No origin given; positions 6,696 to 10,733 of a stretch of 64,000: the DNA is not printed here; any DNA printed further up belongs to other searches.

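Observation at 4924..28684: Candidate system: tandem two-cassette giant surface-protein island (promoter -> giant adhesin-like gene(s) -> DUF488)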

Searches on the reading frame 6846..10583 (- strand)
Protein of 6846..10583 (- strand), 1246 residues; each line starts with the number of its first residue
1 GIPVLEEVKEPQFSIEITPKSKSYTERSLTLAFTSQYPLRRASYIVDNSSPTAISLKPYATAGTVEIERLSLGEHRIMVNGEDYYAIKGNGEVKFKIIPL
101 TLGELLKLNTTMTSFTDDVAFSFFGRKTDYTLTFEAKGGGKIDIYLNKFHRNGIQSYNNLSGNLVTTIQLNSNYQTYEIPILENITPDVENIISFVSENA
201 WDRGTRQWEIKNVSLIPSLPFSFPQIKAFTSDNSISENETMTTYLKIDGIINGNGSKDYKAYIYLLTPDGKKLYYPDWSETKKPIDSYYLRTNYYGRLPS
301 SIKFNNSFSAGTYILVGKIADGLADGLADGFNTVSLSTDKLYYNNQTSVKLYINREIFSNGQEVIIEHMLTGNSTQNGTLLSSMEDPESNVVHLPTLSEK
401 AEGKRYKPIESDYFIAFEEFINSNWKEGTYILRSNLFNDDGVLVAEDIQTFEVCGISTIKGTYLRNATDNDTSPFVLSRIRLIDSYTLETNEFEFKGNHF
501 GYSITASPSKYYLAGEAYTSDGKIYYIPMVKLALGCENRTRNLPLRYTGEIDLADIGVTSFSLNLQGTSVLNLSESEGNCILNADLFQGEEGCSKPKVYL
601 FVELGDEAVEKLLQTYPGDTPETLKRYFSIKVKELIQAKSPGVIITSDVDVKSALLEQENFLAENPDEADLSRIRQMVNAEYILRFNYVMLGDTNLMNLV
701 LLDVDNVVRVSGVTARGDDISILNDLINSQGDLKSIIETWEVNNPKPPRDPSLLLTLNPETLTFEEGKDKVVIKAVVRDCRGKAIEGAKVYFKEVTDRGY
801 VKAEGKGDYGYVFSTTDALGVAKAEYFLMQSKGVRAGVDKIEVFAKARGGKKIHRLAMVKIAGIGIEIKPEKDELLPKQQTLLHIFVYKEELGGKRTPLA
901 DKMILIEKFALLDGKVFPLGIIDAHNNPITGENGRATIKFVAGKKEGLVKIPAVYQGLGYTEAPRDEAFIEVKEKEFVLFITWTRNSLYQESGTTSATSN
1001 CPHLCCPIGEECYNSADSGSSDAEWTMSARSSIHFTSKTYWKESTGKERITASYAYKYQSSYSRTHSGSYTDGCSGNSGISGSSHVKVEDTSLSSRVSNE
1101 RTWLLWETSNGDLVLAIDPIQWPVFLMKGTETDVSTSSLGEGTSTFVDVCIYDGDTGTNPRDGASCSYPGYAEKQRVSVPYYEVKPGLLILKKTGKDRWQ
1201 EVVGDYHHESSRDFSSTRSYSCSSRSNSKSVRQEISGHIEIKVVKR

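Call 56: search_solved_structures(query=window:6846-10583:-, max_evalue=1)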
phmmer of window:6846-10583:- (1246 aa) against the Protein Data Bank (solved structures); distinct sequences matched with E-value up to 1: 0.
